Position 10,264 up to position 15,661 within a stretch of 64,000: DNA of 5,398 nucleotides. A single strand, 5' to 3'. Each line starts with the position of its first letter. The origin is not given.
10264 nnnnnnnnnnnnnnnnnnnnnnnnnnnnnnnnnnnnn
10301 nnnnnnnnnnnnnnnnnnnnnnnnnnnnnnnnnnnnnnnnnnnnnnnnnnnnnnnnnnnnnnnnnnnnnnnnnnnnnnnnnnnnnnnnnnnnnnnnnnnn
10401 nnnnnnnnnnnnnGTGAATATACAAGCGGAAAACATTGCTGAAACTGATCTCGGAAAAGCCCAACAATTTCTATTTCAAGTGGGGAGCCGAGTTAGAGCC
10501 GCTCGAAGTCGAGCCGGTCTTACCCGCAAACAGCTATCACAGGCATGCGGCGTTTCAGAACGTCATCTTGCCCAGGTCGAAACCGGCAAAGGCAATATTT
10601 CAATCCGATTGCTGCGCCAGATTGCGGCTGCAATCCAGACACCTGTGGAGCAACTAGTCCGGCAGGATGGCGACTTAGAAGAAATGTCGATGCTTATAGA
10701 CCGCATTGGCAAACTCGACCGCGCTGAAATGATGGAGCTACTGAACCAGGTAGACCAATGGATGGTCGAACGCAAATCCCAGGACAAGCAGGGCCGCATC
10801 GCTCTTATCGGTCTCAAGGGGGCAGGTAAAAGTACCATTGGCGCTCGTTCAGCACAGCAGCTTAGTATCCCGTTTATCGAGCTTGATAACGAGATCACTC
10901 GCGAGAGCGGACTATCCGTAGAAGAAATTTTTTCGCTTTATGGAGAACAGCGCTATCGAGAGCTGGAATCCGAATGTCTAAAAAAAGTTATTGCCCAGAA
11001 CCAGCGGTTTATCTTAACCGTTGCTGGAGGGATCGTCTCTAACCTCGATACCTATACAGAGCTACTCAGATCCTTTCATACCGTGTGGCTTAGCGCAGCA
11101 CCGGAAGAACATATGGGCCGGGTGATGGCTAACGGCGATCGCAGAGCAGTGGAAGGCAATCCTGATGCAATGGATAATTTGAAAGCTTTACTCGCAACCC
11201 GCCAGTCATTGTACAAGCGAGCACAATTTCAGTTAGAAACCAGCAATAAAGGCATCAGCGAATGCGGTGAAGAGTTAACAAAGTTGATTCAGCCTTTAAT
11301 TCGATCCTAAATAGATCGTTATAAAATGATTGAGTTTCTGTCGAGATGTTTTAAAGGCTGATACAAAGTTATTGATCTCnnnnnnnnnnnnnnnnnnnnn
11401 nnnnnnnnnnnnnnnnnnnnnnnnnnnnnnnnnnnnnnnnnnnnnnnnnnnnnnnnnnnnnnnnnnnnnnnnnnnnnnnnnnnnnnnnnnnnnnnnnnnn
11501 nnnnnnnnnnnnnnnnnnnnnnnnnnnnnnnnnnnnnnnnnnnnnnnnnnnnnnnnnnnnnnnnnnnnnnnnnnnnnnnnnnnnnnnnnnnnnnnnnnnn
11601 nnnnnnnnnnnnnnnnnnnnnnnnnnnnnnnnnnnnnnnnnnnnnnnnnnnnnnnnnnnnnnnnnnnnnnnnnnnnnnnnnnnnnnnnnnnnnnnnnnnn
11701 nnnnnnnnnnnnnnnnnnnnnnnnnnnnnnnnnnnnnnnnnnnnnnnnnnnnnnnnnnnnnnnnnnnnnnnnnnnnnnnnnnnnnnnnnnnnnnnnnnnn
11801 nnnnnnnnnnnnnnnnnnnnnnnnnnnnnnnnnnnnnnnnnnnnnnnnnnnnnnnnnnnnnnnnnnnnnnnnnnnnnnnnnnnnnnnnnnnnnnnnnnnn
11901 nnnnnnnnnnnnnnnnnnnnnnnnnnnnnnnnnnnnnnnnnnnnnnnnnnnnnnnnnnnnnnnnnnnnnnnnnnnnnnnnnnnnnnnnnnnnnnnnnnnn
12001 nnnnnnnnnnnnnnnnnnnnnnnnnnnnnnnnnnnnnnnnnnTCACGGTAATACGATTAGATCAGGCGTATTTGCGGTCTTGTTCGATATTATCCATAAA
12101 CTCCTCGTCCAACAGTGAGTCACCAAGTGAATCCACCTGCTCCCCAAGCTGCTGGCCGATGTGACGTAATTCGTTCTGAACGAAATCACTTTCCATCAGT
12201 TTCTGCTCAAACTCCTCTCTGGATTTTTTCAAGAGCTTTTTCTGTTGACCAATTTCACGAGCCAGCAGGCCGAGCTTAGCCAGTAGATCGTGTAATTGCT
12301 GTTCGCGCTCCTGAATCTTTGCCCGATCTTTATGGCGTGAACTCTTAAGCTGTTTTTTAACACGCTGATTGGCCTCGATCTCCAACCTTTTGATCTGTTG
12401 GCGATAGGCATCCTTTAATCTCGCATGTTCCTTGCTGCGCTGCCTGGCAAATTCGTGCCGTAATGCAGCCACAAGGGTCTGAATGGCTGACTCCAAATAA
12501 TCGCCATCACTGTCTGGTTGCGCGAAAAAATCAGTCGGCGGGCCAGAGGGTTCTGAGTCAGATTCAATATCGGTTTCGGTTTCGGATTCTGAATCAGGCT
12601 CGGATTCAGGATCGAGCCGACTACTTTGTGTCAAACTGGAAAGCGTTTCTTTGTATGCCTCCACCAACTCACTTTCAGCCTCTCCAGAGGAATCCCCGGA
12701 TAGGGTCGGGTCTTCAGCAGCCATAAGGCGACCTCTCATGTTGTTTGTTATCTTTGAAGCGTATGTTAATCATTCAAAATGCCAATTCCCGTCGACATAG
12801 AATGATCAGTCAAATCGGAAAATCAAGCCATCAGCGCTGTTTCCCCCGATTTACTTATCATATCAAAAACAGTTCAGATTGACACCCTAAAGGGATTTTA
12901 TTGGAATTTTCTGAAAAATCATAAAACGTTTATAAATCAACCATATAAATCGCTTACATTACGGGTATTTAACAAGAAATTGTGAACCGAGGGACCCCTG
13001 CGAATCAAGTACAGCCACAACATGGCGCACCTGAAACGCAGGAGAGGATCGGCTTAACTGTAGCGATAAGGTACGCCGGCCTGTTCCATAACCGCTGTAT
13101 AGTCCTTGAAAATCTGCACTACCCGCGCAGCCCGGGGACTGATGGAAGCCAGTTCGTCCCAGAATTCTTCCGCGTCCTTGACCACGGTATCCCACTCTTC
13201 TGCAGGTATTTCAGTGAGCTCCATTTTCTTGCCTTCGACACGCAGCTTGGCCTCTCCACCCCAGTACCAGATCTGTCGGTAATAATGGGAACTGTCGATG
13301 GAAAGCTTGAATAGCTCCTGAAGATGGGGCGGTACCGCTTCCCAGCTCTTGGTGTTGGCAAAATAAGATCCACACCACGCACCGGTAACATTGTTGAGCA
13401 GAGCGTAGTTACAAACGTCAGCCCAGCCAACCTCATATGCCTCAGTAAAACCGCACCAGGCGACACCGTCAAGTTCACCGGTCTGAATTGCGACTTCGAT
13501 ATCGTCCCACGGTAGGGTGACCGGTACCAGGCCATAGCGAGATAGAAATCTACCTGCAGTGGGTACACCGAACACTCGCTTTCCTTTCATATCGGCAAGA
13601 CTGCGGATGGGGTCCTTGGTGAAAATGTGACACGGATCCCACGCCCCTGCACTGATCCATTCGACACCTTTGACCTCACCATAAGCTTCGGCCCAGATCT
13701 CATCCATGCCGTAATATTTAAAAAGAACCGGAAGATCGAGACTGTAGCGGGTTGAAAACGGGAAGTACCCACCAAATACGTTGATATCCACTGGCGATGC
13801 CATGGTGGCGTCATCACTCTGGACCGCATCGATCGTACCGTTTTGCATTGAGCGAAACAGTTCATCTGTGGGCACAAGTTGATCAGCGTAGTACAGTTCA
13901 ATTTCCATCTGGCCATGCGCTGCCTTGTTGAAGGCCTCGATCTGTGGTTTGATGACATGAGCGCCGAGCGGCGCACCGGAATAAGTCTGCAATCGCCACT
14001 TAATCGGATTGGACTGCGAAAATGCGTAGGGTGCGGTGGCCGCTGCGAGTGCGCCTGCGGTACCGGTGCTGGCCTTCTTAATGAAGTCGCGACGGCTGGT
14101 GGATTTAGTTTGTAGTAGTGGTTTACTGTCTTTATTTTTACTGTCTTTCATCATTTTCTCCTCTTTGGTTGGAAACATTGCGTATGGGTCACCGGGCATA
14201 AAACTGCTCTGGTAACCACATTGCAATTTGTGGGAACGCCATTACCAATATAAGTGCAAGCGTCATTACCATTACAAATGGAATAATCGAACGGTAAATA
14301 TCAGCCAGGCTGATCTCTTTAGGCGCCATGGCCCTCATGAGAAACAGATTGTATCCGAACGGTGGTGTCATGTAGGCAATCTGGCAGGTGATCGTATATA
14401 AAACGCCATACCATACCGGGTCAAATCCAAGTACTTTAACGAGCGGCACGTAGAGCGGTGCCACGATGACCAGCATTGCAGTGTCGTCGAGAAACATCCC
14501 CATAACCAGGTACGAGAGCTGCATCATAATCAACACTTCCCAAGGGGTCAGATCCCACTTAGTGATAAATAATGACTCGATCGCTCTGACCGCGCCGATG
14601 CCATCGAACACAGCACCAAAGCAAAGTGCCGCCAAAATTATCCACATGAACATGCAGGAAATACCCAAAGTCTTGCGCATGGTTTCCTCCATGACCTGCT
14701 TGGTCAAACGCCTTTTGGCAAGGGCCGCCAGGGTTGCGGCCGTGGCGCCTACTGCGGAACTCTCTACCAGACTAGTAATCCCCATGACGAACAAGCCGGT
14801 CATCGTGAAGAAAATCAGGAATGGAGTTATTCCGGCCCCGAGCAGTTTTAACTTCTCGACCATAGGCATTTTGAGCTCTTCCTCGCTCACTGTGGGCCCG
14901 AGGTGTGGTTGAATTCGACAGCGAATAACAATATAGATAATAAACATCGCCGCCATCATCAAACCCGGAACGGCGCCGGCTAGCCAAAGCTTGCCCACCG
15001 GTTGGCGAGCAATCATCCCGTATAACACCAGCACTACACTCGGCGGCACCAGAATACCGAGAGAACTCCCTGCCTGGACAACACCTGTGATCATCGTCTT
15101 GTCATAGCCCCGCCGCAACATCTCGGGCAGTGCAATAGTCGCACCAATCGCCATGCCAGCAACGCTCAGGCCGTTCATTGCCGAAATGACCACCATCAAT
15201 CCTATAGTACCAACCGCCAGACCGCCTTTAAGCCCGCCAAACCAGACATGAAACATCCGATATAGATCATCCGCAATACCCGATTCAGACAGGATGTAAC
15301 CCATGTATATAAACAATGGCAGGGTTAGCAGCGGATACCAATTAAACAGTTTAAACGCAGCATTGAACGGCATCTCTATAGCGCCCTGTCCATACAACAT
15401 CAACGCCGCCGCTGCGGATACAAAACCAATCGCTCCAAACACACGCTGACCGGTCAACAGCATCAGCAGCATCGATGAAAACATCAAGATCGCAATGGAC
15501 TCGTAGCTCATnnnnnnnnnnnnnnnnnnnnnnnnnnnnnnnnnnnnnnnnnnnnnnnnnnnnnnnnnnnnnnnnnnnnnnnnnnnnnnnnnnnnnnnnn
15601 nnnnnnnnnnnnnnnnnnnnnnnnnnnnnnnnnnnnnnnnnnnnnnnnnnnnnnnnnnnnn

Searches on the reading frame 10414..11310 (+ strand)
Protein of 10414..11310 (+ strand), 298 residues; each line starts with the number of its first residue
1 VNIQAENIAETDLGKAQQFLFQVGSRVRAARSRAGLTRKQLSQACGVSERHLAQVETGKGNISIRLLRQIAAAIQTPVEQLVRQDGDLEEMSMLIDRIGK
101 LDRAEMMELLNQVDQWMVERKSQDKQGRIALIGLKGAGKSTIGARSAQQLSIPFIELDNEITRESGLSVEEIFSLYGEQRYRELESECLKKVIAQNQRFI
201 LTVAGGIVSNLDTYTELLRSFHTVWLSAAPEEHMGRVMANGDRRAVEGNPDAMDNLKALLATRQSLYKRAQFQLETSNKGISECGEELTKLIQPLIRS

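Call 50: search_protein_families(library=pfam, proteins=[window:10414-11310:+], max_evalue=0.00001)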
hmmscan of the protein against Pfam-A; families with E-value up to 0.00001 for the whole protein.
window:10414-11310:+ (298 aa): 3 families
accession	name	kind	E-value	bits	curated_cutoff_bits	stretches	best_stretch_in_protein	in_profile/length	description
PF01202.28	SKI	-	2.1e-32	112.9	22.1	1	136-285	2-151/159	Shikimate kinase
PF13560.12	HTH_31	-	2.4e-10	41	27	1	23-81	2-61/64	Helix-turn-helix domain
PF01381.28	HTH_3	-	4.5e-10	39.8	23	1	27-80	1-54/55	Helix-turn-helix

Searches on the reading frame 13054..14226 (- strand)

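Call 50: search_protein_families(library=pfam, proteins=[window:13054-14226:-], max_evalue=0.00001)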
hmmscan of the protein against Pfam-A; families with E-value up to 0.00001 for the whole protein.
window:13054-14226:- (390 aa): 1 family
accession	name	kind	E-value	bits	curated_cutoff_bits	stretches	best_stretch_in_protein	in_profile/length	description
PF03480.18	DctP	-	2.7e-15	56.9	23.4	1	97-359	20-282/286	Bacterial extracellular solute-binding protein, family 7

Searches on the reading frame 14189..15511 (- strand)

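Call 50: search_protein_families(library=pfam, proteins=[window:14189-15511:-], max_evalue=0.00001)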
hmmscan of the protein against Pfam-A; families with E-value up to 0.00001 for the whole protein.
window:14189-15511:- (440 aa): 1 family
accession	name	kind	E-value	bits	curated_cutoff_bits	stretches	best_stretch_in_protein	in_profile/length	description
PF06808.19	DctM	-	1e-68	232.5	23.8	1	13-429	3-413/413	Tripartite ATP-independent periplasmic transporter, DctM component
